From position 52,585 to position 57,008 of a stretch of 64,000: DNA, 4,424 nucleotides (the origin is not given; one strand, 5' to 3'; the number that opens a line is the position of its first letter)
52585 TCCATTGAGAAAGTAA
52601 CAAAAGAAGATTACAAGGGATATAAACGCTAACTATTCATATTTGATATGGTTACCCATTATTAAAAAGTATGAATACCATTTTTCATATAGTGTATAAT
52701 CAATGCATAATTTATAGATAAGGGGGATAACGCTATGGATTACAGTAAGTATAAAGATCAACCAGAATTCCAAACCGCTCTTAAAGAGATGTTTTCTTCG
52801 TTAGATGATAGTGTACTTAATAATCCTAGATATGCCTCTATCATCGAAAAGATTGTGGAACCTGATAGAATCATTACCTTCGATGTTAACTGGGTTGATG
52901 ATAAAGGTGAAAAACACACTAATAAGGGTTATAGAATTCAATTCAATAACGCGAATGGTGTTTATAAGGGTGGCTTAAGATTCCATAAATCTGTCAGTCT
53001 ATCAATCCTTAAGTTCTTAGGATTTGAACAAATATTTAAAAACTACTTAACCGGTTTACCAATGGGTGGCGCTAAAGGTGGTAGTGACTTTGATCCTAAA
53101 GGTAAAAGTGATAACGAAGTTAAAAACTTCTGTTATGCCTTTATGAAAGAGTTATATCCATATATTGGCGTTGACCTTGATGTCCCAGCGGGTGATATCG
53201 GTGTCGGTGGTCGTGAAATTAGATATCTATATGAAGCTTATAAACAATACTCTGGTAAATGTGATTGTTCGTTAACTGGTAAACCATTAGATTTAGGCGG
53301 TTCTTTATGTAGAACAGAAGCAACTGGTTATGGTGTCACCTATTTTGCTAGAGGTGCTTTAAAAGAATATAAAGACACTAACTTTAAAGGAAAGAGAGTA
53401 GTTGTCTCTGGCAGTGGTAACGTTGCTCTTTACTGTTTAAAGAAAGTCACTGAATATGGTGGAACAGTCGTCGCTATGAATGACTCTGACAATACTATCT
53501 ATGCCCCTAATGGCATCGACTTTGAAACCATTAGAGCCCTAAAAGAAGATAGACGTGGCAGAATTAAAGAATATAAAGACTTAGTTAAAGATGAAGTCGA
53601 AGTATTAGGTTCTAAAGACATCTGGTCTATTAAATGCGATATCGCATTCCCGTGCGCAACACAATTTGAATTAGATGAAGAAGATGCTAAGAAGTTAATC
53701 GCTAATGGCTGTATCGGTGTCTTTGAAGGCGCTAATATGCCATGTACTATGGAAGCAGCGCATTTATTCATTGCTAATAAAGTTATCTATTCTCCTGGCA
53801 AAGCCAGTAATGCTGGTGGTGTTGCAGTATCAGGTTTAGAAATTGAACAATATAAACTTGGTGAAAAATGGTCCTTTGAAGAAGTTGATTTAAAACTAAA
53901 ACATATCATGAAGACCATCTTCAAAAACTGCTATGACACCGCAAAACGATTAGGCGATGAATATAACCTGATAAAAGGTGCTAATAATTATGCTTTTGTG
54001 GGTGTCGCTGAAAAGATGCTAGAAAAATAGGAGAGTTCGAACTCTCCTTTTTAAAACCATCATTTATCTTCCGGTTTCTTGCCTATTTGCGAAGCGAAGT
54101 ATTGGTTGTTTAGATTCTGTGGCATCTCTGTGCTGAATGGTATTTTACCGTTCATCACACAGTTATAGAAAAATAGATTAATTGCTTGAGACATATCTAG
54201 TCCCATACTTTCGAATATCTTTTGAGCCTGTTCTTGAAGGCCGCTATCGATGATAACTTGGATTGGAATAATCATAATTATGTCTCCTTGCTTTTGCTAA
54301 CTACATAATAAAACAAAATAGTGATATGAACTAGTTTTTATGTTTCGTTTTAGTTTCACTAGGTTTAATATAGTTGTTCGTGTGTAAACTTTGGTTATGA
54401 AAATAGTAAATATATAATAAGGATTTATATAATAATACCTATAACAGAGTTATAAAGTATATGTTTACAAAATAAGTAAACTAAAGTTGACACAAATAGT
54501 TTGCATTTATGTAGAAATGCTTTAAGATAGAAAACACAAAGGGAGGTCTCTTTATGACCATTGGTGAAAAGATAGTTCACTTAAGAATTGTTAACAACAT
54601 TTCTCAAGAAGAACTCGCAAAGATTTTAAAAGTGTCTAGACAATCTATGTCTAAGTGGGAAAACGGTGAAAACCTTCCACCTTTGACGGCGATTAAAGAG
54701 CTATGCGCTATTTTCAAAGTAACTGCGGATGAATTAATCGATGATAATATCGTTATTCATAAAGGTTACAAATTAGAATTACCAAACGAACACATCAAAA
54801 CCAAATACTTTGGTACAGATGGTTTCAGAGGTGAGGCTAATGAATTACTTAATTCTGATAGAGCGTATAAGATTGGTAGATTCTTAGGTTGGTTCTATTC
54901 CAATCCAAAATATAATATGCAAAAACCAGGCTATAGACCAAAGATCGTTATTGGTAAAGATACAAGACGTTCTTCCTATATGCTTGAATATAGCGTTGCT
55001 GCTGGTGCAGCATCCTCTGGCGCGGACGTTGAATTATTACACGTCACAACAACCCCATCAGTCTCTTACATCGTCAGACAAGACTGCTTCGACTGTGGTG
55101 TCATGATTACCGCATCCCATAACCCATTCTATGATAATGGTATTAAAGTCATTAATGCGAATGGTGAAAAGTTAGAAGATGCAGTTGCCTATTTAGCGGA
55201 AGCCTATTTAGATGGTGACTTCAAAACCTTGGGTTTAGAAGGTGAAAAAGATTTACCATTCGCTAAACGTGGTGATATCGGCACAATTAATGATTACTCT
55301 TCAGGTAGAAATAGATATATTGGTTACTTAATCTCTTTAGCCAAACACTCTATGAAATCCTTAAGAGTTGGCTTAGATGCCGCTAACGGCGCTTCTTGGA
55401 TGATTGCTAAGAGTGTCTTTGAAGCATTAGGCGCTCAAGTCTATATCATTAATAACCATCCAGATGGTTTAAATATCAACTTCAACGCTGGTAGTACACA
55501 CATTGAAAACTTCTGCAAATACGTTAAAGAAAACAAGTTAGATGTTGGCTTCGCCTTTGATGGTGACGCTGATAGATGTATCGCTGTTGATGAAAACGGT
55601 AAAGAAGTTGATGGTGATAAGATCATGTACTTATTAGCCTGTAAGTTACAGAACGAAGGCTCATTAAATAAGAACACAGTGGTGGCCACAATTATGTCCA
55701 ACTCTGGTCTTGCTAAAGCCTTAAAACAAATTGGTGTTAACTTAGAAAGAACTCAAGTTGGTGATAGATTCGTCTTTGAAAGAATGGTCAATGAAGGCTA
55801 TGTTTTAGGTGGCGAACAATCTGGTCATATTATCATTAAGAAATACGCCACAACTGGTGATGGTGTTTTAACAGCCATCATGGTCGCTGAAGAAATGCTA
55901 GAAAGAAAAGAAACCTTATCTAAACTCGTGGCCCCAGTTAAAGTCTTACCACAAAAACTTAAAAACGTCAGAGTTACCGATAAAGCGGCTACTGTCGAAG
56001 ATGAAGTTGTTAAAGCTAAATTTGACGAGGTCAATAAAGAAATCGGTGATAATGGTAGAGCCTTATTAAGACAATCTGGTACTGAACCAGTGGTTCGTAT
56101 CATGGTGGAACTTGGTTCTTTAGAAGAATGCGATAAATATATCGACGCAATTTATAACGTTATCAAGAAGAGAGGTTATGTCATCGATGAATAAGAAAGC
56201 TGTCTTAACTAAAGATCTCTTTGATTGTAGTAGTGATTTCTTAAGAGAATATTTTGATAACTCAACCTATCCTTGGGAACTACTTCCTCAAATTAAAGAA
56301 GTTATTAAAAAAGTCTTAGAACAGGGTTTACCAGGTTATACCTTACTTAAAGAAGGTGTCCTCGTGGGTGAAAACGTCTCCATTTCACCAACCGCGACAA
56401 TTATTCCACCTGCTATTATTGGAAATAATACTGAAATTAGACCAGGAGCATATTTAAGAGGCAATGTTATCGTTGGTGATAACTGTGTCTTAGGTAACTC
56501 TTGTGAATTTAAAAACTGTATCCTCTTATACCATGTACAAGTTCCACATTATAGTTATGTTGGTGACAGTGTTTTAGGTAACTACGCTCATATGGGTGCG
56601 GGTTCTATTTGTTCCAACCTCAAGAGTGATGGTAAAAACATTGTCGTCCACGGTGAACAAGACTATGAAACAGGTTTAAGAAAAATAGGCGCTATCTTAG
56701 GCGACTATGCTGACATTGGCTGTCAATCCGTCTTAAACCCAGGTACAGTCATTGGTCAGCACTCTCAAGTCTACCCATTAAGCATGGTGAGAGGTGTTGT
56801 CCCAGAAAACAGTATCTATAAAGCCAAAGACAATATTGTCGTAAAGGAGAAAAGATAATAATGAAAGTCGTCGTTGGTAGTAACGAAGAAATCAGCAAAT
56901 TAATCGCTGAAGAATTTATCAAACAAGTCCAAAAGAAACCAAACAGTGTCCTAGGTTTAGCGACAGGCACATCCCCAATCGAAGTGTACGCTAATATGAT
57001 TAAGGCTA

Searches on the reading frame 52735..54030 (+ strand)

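Call 103: search_protein_families(library=pfam, proteins=[window:52735-54030:+], max_evalue=0.00001)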
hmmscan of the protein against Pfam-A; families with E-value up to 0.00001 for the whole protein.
window:52735-54030:+ (431 aa): 2 families
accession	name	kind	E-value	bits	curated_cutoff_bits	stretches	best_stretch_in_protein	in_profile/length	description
PF00208.27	ELFV_dehydrog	-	7.1e-81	271.9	23.4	1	188-430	1-239/241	Glutamate/Leucine/Phenylalanine/Valine dehydrogenase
PF02812.23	ELFV_dehydrog_N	-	4.9e-45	152.8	25.3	1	43-170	1-128/129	Glu/Leu/Phe/Val dehydrogenase, dimerisation domain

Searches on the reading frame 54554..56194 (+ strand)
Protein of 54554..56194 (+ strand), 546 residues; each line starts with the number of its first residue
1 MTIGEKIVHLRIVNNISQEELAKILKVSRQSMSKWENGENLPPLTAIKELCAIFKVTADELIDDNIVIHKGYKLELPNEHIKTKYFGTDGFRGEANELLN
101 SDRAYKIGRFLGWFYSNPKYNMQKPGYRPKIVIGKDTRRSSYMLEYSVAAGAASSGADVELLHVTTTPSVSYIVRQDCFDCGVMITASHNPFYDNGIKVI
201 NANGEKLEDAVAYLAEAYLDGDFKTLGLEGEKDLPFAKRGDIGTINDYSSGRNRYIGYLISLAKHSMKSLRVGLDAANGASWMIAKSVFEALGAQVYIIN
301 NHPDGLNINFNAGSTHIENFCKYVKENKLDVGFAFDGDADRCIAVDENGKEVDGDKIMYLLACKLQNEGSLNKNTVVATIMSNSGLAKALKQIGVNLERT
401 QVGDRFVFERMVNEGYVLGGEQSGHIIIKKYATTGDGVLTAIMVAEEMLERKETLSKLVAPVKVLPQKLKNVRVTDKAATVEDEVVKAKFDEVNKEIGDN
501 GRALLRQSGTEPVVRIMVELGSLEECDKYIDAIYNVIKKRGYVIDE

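Call 103: search_protein_families(library=pfam, proteins=[window:54554-56194:+], max_evalue=0.00001)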
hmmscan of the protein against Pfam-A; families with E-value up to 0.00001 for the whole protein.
window:54554-56194:+ (546 aa): 8 families
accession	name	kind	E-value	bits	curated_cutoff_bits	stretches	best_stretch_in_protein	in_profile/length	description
PF02880.22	PGM_PMM_III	-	6.5e-35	120.2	20.7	1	353-459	1-108/115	Phosphoglucomutase/phosphomannomutase, alpha/beta/alpha domain III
PF02878.22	PGM_PMM_I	-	6.6e-34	117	22.5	1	84-212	2-124/138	Phosphoglucomutase/phosphomannomutase, alpha/beta/alpha domain I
PF02879.22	PGM_PMM_II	-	6.8e-17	62.3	29.3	1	259-349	7-103/103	Phosphoglucomutase/phosphomannomutase, alpha/beta/alpha domain II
PF00408.26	PGM_PMM_IV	-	9.6e-16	58.1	23.1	1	469-535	1-67/68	Phosphoglucomutase/phosphomannomutase, C-terminal domain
PF01381.28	HTH_3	-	9.4e-11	42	23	1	14-61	8-55/55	Helix-turn-helix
PF13560.12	HTH_31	-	9.6e-08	32.7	27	1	9-61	8-61/64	Helix-turn-helix domain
PF12844.13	HTH_19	-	2e-07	31.2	30.2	1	4-63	1-60/64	Helix-turn-helix domain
PF13443.12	HTH_26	-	6.2e-07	30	22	1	11-63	6-59/63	Cro/C1-type HTH DNA-binding domain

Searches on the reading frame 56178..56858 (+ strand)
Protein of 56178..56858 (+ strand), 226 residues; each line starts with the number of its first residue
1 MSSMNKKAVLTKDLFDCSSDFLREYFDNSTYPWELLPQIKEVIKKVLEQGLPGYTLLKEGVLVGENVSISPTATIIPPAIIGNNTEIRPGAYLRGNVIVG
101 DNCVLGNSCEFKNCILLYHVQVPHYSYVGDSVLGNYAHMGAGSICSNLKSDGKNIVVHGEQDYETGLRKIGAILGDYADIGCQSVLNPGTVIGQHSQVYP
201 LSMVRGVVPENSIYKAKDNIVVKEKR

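Call 103: search_protein_families(library=pfam, proteins=[window:56178-56858:+], max_evalue=0.00001)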
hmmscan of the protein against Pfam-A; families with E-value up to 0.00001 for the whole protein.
window:56178-56858:+ (226 aa): 3 families
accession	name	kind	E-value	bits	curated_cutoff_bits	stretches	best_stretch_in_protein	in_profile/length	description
PF00132.30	Hexapep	-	9.1e-19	66.7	27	2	79-111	2-34/36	Bacterial transferase hexapeptide (six repeats)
PF25084.1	LbH_EIF2B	-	7.8e-12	45.6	54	1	61-145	4-87/105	EIF2B subunit epsilon LbH domain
PF24894.1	Hexapep_GlmU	-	2.3e-06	28.1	23.3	0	75-130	31-85/104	GlmU-like, C-terminal hexapeptide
